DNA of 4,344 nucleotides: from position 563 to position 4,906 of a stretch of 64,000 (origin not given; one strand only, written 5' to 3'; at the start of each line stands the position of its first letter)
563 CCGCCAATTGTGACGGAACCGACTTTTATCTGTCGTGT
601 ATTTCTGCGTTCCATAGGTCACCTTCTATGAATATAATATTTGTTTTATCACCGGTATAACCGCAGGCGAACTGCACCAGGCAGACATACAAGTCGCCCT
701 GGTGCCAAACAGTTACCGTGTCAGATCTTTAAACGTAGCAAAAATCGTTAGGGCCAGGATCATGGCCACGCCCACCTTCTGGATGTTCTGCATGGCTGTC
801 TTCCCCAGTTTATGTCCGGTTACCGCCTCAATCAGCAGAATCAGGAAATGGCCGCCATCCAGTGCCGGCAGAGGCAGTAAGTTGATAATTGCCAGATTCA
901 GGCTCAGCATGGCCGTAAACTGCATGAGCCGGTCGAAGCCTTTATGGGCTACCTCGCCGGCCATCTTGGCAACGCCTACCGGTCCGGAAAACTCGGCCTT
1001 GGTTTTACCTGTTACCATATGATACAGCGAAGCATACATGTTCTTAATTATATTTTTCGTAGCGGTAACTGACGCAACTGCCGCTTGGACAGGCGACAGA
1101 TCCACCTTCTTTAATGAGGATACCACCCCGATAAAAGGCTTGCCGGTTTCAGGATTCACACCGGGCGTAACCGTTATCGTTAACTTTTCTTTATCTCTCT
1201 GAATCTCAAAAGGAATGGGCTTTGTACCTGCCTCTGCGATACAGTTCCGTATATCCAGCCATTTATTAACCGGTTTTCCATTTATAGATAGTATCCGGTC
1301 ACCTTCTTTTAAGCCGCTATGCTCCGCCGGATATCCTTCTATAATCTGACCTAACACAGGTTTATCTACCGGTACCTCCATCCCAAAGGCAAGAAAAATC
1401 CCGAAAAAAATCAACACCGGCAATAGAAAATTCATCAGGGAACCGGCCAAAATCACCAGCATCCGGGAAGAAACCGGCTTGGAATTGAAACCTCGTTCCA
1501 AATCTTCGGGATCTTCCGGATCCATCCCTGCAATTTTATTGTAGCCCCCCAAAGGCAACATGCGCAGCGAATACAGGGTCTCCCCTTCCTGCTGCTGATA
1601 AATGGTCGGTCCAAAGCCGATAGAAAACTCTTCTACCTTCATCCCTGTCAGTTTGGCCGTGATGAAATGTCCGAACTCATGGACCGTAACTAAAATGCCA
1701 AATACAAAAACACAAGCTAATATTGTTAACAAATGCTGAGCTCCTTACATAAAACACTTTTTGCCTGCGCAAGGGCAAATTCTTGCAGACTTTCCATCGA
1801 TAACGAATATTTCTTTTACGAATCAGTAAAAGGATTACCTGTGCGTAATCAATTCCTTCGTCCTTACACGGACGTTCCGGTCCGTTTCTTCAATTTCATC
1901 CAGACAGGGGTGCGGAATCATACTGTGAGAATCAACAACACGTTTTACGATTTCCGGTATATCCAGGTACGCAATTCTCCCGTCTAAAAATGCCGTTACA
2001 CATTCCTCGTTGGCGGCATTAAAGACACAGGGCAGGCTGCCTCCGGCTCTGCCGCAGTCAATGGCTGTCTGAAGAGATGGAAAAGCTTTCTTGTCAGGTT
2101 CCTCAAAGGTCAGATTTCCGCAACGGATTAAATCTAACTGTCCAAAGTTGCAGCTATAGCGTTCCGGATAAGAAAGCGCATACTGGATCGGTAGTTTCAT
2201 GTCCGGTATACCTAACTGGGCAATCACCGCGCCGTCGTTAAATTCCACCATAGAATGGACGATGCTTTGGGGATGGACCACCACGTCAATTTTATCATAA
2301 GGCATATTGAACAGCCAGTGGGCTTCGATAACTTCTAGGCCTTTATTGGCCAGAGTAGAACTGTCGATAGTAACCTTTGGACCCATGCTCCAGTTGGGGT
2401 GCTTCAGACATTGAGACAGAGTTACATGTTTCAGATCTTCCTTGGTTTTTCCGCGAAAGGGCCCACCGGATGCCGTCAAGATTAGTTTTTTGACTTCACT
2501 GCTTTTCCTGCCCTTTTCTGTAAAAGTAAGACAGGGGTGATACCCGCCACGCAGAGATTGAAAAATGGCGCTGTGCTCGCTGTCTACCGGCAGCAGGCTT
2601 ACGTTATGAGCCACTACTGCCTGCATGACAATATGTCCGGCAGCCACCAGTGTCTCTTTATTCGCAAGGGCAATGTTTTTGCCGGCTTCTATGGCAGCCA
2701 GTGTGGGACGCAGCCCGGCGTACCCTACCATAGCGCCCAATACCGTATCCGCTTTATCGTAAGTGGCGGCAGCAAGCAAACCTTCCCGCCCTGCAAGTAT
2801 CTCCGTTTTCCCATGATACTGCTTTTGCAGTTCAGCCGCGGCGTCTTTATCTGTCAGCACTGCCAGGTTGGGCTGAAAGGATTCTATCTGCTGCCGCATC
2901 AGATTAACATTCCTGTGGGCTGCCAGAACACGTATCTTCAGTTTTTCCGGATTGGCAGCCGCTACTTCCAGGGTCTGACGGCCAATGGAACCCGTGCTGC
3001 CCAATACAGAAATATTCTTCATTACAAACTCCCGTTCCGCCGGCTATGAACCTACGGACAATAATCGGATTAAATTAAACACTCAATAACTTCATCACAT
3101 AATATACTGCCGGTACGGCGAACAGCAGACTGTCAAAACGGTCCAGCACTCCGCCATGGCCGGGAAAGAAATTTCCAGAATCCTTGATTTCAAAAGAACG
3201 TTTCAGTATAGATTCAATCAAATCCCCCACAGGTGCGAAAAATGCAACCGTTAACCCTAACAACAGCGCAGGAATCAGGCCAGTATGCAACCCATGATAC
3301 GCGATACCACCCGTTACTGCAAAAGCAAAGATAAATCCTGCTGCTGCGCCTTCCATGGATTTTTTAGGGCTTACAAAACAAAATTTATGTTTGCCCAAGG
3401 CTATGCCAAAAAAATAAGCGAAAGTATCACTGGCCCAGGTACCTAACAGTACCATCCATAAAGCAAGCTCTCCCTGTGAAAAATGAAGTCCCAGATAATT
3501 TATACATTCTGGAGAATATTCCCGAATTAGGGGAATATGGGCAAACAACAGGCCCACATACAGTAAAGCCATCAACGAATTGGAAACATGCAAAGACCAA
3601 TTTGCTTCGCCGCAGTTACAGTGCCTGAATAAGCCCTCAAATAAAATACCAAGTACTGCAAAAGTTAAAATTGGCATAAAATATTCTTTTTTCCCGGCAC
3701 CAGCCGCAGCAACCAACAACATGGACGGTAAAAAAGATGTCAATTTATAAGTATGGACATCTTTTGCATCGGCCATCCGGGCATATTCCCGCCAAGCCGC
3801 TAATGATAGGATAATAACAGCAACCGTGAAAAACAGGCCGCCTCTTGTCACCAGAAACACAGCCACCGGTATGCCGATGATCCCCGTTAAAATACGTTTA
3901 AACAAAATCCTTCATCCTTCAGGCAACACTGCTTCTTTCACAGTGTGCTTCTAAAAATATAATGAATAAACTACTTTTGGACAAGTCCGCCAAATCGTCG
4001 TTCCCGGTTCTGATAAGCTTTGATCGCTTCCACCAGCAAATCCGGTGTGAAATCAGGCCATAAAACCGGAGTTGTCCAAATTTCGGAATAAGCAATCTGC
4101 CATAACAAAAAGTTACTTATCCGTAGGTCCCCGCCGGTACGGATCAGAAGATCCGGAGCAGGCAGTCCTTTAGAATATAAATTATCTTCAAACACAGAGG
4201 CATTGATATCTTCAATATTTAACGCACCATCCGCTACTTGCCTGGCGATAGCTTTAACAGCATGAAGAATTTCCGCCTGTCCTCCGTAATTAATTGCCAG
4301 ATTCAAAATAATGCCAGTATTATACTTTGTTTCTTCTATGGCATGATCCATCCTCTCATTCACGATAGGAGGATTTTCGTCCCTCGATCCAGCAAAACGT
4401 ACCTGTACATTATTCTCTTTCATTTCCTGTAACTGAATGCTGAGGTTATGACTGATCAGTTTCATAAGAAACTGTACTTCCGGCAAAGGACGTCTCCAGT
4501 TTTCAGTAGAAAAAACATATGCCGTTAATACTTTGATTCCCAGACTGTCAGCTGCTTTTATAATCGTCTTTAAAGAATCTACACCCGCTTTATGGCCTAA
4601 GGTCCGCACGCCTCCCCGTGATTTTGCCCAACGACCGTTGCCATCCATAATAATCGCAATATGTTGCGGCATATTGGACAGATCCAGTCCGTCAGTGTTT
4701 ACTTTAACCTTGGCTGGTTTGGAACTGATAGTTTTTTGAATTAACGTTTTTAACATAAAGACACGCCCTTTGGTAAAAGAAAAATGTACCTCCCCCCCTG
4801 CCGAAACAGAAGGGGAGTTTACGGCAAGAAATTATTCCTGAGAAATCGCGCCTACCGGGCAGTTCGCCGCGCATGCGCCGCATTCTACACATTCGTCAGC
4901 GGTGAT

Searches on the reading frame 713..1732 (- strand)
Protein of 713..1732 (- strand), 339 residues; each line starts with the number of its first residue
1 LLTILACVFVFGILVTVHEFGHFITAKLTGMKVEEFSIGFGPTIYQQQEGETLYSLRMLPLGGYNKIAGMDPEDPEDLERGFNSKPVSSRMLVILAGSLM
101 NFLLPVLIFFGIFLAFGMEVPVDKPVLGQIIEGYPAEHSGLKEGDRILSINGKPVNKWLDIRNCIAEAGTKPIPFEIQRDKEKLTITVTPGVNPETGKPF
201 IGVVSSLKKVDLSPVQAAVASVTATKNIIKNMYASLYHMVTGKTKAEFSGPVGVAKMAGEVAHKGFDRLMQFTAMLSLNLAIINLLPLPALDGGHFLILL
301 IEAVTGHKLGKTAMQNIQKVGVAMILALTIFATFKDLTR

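Call 48: search_protein_families(library=pfam, proteins=[window:713-1732:-], max_evalue=0.00001)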
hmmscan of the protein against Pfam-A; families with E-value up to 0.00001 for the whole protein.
window:713-1732:- (339 aa): 4 families
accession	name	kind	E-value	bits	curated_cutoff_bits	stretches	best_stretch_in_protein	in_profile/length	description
PF02163.28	Peptidase_M50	-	2.2e-63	214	27.2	1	8-328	3-221/221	Peptidase family M50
PF17820.7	PDZ_6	-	5.9e-10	39.2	27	1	129-179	4-54/54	PDZ domain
PF13180.12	PDZ_2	-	1e-07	32.6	27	1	124-189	13-79/80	PDZ domain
PF00595.29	PDZ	-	1.3e-07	32.3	23.2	1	126-175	28-78/81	PDZ domain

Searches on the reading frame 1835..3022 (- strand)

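Call 48: search_protein_families(library=pfam, proteins=[window:1835-3022:-], max_evalue=0.00001)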
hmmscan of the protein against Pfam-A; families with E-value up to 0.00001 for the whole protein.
window:1835-3022:- (395 aa): 3 families
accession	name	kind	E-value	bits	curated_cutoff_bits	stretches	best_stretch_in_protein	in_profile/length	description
PF02670.22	DXP_reductoisom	-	3.6e-44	151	21.7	1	4-129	1-129/129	1-deoxy-D-xylulose 5-phosphate reductoisomerase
PF13288.12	DXPR_C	-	1.8e-40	138.2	27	1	270-385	1-113/115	DXP reductoisomerase C-terminal domain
PF08436.17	DXP_redisom_C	-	4e-38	129.9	26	1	143-238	1-84/84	1-deoxy-D-xylulose 5-phosphate reductoisomerase C-terminal domain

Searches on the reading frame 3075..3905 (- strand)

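Call 48: search_protein_families(library=pfam, proteins=[window:3075-3905:-], max_evalue=0.00001)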
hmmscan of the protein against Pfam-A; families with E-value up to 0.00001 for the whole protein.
window:3075-3905:- (276 aa): 1 family
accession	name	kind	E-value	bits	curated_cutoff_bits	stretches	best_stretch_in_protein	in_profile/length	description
PF01148.25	CTP_transf_1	-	1.6e-55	189.3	24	1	3-273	2-263/264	Cytidylyltransferase family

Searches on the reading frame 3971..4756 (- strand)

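Call 48: search_protein_families(library=pfam, proteins=[window:3971-4756:-], max_evalue=0.00001)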
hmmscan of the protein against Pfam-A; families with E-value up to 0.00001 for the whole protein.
window:3971-4756:- (261 aa): 1 family
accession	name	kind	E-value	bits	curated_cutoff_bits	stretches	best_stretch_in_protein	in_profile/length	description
PF01255.24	Prenyltransf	-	6.5e-81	271.5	27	1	36-256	1-219/219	Putative undecaprenyl diphosphate synthase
